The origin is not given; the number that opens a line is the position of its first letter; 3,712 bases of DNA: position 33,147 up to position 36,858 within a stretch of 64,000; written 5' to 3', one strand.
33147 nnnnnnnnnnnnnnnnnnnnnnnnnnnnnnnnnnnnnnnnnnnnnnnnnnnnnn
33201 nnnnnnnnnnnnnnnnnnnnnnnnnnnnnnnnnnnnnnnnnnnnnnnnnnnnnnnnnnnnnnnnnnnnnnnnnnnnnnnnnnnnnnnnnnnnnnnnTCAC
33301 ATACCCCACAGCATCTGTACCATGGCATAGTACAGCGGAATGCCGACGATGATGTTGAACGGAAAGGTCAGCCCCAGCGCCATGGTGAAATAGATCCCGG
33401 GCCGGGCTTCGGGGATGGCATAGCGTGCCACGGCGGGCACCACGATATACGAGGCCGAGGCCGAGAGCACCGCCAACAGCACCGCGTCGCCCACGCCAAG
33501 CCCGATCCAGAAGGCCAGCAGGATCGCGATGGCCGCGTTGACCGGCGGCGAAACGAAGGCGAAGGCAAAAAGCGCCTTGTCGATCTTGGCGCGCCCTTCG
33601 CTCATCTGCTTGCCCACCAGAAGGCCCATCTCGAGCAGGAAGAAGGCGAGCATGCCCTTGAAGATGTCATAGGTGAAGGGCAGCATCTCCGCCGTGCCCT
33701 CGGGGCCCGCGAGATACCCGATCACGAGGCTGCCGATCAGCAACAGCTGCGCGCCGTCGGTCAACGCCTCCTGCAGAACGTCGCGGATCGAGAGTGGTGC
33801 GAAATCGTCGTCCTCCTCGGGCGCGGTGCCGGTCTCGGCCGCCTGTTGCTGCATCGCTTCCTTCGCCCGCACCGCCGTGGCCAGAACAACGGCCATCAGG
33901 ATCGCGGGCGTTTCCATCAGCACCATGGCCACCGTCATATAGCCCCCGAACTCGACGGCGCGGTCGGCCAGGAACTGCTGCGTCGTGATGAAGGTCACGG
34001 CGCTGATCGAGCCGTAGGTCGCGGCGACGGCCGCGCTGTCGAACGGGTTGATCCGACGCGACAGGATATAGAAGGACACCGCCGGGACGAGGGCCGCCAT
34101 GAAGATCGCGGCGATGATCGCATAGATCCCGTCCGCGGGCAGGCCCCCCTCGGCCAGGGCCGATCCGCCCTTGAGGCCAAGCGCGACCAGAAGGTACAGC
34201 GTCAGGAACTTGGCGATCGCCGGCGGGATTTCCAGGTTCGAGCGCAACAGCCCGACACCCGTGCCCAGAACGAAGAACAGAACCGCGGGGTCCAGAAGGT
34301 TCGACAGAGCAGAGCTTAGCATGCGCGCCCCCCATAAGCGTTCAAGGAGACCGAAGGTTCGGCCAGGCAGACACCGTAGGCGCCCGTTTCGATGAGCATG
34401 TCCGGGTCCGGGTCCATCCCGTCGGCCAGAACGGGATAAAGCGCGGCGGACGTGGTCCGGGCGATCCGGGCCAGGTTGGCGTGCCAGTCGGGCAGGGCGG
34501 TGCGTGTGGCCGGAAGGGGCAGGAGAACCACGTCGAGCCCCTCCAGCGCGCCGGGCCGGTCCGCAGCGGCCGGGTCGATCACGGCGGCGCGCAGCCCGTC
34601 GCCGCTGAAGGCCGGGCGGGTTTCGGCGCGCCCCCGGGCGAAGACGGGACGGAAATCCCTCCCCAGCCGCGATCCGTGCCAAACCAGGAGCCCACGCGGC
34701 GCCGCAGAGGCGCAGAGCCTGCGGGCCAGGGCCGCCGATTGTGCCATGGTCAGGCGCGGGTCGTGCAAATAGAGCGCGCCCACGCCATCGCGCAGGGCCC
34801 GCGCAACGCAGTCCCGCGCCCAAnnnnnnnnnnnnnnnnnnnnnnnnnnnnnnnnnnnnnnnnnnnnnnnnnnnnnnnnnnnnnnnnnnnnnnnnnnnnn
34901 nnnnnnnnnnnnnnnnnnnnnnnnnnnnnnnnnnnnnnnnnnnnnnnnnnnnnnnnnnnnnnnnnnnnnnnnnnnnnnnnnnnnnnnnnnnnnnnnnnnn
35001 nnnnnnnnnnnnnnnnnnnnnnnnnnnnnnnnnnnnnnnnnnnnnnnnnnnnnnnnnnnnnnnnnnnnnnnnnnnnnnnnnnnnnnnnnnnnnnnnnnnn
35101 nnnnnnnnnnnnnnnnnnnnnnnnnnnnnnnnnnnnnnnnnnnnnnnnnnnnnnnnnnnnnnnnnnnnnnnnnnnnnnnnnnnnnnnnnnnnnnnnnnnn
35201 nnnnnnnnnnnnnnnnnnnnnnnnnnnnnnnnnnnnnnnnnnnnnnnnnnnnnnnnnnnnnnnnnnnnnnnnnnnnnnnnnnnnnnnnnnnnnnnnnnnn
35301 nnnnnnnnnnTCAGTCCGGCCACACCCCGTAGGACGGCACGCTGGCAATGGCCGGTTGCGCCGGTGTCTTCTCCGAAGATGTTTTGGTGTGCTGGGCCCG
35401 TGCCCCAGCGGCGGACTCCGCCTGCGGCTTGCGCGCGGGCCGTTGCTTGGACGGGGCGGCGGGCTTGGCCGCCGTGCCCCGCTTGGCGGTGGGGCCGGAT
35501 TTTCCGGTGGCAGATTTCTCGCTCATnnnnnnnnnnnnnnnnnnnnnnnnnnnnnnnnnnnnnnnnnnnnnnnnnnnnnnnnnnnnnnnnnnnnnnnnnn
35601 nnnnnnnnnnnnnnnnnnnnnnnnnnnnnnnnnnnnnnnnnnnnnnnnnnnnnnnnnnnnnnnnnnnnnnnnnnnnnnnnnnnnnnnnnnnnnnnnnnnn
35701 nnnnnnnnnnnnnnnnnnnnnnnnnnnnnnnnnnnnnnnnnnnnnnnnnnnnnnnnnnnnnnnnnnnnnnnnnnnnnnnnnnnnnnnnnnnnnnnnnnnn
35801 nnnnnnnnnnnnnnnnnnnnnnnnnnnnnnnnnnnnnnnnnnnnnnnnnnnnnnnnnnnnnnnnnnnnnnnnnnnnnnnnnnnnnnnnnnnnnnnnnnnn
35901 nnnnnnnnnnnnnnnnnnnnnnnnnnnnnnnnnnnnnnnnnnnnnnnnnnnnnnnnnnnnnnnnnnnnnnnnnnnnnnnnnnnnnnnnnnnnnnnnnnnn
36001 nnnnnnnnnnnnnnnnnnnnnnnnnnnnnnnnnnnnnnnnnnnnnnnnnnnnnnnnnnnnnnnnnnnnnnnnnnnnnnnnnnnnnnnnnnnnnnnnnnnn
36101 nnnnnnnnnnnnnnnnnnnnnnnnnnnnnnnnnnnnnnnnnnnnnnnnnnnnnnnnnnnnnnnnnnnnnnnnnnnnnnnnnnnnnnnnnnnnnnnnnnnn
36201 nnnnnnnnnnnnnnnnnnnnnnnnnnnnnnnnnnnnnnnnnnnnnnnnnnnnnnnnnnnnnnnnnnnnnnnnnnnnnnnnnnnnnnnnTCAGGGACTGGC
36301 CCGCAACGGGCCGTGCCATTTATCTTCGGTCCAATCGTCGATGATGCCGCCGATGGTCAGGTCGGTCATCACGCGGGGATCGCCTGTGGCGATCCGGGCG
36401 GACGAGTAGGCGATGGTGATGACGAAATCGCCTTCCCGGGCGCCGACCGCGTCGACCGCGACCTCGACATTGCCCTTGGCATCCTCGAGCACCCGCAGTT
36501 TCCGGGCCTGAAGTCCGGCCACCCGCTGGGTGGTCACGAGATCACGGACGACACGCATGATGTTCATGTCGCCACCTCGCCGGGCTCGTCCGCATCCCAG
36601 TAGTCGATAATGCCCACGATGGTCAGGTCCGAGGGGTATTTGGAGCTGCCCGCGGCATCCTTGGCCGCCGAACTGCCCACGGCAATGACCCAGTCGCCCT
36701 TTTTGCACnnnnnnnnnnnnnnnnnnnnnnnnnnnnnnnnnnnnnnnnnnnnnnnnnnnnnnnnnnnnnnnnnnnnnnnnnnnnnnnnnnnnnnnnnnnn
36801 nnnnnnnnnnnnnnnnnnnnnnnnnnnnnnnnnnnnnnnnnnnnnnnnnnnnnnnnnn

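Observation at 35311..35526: Orphan McdB-like disordered protein (C-terminal WPD) with no McdA partner nearby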

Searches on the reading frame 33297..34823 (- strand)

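Call 8: search_protein_families(library=pfam, proteins=[window:33297-34823:-], max_evalue=0.01)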
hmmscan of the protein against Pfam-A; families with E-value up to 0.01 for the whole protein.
window:33297-34823:- (508 aa): 1 family
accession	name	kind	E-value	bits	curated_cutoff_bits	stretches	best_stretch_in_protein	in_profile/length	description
PF05982.17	Sbt_1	-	1.2e-104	350.4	27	1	179-503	1-308/308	Na+-dependent bicarbonate transporter superfamily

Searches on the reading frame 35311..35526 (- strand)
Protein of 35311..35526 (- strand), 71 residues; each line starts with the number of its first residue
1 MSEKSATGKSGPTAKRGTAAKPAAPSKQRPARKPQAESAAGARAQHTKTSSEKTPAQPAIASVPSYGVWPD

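Call 8: search_protein_families(library=pfam, proteins=[window:35311-35526:-], max_evalue=0.01)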
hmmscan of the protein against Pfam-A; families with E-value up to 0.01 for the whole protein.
window:35311-35526:- (71 aa): 0 families

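Call 11: find_homologous_proteins(query=window:35314-35526:-, max_evalue=0.01)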
Query window:35314-35526:- (71 aa): 2 proteins with E <= 0.01 among 2 candidates.
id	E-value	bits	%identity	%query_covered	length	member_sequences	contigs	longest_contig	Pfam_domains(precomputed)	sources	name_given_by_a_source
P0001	2.7e-34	134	100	100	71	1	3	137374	-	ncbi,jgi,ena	-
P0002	5.0e-7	48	56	61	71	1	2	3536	-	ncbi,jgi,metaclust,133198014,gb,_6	metaclust:\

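Call 12: find_encoding_contigs(protein=window:35314-35526:-, flank=10000, max_places=6)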
Protein window:35314-35526:- (71 aa): 4 contigs read that carry it; 1 place shown.
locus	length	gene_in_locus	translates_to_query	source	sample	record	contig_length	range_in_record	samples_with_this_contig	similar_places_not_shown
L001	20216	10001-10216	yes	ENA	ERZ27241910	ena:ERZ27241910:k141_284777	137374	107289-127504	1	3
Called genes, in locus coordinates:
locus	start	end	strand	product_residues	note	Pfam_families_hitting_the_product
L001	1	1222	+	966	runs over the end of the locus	PF13510:Fer2_4, PF10588:NADH-G_4Fe-4S_3, PF12838:Fer4_7, PF04879:Molybdop_Fe4S4, PF00384:Molybdopterin, PF01568:Molydop_binding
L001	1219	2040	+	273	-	PF02634:FdhD-NarQ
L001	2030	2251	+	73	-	PF11390:FdsD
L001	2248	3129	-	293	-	PF00126:HTH_1, PF03466:LysR_substrate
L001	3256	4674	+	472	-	PF02788:RuBisCO_large_N, PF00016:RuBisCO_large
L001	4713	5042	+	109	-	PF00101:RuBisCO_small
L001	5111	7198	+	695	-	PF12288:CsoS2_M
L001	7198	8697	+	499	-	PF20687:CsoSCA_N, PF20686:CsoSCA_cat, PF08936:CsoSCA_C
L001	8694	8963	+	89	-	PF03319:EutN_CcmL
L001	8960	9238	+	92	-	PF03319:EutN_CcmL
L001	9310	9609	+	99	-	PF00936:BMC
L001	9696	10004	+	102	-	PF01329:Pterin_4a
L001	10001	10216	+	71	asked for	-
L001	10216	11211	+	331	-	PF00293:NUDIX, PF14815:NUDIX_4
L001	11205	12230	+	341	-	PF05982:Sbt_1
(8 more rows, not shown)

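Call 24: search_protein_representatives(alignment_id=A1)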
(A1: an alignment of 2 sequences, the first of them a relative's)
Query: 2 sequences, 71 profile positions. Proteins with E-value up to 0.001 (for the whole library): 3; up to 1e-10: 2; up to 1e-30: 2. The best 3 are listed.
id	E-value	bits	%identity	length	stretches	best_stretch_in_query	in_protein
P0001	7.3e-35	135.5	-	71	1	1-71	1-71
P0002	1.4e-33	131.4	-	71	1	1-71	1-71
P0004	5.3e-04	36.6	-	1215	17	25-44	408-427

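Call 25: search_protein_families(library=ncbifam, proteins=[P0001, P0002], max_evalue=10)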
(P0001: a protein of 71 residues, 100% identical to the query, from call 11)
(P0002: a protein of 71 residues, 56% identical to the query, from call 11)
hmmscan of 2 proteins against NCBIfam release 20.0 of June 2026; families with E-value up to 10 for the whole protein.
P0001 (71 aa): 0 families

P0002 (71 aa): 0 families

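Call 41: predict_structure(alignment_id=A1)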
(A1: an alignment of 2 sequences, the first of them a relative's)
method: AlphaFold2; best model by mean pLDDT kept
length: 71 residues; sequences in the alignment: 2
mean_pLDDT: 66.3   pTM: 0.13
mean pLDDT of the five models: 66.3, 63.6, 63.0, 62.0, 60.6
residues with pLDDT >= 90: 0; 70-90: 26; 50-70: 45; < 50: 0
segments of 3 or more residues with pLDDT < 50: none
pLDDT, mean of each block of 10 residues (from residue 1): 57 66 73 68 56 74 70 66
secondary structure: DSSP gave nothing for this model
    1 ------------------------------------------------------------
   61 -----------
elements in order:

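Call 45: find_related_loci(query=A1, collection=metagenome_contigs, flank=6000)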
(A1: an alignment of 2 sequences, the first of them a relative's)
Query A1 (71 aa) in metagenome_contigs; peptide patterns used: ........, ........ (x = any residue, [..] = any of these).
129 stretches matched a pattern; 1 encode a relative of the query (tblastn E <= 1e-3); 1 distinct loci.
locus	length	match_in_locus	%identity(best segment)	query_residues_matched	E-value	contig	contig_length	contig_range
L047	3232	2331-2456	57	30-71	1e-11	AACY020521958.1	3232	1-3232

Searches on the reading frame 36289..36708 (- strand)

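Call 8: search_protein_families(library=pfam, proteins=[window:36289-36708:-], max_evalue=0.01)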
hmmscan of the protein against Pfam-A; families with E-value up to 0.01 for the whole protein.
window:36289-36708:- (139 aa): 1 family
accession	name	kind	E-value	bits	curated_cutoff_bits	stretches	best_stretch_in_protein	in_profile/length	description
PF03319.19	EutN_CcmL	-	5.3e-19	68.9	25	1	48-124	1-83/83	Ethanolamine utilisation protein EutN/carboxysome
